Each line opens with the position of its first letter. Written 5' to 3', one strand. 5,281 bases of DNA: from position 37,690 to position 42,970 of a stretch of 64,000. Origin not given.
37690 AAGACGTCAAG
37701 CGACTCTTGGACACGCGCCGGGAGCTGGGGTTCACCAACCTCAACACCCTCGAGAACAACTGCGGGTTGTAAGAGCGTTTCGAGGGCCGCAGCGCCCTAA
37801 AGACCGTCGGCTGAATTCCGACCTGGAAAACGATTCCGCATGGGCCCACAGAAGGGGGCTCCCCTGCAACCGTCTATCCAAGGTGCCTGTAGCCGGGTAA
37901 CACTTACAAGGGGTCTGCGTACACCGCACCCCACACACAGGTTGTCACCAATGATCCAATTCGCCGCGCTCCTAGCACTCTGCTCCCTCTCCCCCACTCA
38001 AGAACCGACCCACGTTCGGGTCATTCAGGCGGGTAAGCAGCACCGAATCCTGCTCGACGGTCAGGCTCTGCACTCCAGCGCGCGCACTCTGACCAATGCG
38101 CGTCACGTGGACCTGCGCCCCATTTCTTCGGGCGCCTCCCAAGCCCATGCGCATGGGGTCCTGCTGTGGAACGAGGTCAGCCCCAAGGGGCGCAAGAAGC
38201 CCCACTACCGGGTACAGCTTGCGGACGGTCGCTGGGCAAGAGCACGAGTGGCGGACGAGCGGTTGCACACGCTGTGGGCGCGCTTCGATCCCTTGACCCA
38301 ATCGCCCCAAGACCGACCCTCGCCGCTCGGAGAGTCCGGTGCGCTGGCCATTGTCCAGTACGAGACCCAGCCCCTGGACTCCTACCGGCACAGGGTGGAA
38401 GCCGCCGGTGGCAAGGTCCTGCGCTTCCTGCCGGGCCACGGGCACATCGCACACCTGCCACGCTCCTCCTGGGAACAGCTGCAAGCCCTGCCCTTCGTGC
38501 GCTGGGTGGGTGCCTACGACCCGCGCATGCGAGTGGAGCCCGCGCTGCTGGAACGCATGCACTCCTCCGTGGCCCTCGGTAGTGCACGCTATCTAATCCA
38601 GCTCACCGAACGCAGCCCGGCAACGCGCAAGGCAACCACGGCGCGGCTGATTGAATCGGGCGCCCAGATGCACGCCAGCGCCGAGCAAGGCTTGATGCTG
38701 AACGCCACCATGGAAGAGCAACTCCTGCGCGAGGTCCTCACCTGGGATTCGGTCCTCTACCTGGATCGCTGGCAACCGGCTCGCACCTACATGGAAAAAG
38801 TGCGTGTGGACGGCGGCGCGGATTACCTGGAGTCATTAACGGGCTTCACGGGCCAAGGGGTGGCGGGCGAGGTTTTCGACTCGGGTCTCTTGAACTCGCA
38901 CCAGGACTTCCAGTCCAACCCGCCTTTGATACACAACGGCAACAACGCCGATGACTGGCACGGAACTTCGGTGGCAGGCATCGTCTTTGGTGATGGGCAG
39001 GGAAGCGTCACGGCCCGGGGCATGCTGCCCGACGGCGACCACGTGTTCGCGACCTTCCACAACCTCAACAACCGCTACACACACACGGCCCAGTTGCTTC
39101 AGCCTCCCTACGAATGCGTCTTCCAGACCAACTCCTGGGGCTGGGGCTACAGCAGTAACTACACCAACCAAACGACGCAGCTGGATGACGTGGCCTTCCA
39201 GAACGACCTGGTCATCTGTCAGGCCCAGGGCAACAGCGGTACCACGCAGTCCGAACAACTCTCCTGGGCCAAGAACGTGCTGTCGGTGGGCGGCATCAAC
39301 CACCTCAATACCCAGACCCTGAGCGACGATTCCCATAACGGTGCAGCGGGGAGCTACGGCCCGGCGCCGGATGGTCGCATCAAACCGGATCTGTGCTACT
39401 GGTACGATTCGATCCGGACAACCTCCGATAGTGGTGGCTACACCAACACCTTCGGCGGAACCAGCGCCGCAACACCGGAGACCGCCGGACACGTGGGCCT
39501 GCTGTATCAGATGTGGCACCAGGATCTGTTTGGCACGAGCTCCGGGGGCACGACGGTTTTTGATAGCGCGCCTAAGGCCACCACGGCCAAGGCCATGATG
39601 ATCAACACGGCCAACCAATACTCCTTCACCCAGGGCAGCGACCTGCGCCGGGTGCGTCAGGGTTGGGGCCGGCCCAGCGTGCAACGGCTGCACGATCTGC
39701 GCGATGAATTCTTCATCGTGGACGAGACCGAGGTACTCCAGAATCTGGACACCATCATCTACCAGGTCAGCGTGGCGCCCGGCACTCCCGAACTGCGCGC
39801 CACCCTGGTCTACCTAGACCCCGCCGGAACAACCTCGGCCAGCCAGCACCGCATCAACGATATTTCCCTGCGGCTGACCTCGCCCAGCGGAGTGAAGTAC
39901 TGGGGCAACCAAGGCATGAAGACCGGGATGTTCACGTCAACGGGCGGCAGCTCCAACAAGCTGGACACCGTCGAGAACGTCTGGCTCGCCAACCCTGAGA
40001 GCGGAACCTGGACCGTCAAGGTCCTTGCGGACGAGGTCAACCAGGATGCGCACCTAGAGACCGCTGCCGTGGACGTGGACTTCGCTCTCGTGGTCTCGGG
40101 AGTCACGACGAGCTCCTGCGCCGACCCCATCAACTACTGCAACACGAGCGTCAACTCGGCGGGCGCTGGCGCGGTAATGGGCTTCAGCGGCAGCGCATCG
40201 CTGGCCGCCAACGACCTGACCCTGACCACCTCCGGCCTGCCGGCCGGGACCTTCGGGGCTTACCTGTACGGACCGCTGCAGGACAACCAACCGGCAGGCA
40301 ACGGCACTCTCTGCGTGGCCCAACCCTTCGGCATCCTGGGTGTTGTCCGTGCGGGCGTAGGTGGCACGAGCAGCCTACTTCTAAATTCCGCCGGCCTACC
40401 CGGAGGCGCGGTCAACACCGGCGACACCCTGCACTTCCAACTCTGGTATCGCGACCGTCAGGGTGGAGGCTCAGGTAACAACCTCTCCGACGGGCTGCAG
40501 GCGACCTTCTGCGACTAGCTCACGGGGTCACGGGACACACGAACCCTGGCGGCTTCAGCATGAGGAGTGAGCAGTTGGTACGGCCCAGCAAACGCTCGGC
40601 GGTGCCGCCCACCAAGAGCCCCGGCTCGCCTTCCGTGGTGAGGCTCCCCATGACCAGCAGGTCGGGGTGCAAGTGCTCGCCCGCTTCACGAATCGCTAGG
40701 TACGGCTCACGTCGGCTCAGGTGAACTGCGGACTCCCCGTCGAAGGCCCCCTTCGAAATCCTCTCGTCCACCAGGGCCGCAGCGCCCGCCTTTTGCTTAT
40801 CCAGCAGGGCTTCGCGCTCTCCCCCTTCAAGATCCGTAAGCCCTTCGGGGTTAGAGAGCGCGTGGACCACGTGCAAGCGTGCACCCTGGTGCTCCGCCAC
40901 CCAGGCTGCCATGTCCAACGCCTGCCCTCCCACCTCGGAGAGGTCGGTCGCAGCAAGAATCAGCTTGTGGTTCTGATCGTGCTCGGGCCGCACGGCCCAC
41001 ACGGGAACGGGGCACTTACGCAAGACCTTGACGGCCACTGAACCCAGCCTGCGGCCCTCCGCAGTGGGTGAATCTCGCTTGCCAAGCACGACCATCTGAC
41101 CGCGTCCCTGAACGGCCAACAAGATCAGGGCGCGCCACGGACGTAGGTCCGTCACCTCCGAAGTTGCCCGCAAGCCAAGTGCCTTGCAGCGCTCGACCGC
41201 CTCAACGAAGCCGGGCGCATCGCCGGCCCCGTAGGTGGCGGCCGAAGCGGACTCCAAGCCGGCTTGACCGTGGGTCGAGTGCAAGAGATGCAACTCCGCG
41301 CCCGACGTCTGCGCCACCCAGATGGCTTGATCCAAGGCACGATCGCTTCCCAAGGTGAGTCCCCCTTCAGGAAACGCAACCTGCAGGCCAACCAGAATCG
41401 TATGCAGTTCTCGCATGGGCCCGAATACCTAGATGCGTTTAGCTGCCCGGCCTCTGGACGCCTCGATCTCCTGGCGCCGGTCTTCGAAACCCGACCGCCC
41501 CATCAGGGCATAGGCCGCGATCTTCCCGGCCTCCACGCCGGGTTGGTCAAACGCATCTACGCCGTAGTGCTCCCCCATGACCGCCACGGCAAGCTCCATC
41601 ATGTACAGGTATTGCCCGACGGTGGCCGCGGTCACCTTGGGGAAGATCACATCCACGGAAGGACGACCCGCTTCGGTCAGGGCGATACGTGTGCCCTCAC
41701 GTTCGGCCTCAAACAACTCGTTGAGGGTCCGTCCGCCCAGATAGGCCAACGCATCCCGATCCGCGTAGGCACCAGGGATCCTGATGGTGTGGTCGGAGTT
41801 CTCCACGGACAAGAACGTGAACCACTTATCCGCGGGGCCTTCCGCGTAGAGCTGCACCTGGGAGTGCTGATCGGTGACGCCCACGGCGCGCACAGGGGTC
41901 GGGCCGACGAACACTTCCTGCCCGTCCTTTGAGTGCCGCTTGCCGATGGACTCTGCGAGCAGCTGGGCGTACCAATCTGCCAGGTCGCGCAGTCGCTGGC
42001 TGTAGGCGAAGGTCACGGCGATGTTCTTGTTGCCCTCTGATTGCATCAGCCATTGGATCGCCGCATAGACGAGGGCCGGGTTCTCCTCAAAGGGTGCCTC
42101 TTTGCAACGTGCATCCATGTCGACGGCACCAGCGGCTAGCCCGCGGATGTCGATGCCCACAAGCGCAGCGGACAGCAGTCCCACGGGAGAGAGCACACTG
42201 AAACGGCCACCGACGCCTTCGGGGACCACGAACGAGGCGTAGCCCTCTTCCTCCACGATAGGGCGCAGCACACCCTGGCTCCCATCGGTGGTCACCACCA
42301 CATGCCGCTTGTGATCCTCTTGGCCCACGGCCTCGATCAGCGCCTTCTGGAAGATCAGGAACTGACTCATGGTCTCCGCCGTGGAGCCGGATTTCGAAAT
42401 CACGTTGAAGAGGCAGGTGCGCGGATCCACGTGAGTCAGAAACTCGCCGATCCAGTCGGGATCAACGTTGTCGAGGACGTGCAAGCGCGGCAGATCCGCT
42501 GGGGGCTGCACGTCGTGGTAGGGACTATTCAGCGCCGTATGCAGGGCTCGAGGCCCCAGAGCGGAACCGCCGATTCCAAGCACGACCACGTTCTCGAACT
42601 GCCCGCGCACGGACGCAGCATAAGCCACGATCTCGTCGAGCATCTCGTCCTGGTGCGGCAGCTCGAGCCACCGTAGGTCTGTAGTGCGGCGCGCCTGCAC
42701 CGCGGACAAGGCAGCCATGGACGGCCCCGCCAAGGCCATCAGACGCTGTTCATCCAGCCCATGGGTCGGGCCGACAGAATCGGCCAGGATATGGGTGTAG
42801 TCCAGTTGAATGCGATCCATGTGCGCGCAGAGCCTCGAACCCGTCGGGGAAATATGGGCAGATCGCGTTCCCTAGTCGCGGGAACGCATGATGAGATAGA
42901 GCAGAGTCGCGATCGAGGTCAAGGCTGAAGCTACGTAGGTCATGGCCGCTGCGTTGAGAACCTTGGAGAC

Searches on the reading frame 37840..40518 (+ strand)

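Call 9: search_protein_families(library=pfam, proteins=[window:37840-40518:+], max_evalue=0.001)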
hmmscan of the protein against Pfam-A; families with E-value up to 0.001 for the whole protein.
window:37840-40518:+ (892 aa): 1 family
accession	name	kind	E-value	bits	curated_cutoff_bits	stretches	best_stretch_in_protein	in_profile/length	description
PF00082.27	Peptidase_S8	-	3.4e-19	69.7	21.8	1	345-610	8-288/288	Subtilase family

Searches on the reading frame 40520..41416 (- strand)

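Call 9: search_protein_families(library=pfam, proteins=[window:40520-41416:-], max_evalue=0.001)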
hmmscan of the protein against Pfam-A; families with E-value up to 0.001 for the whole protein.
window:40520-41416:- (298 aa): 1 family
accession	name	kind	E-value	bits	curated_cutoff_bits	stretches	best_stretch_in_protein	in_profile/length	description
PF00582.32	Usp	-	4.9e-35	121.6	24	2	151-288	3-141/141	Universal stress protein family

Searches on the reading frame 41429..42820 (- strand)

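Call 9: search_protein_families(library=pfam, proteins=[window:41429-42820:-], max_evalue=0.001)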
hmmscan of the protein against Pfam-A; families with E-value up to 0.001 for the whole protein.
window:41429-42820:- (463 aa): 1 family
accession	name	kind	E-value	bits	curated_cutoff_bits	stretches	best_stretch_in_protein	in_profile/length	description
PF00342.24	PGI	-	2.7e-45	155.4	22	1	73-440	94-466/486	Phosphoglucose isomerase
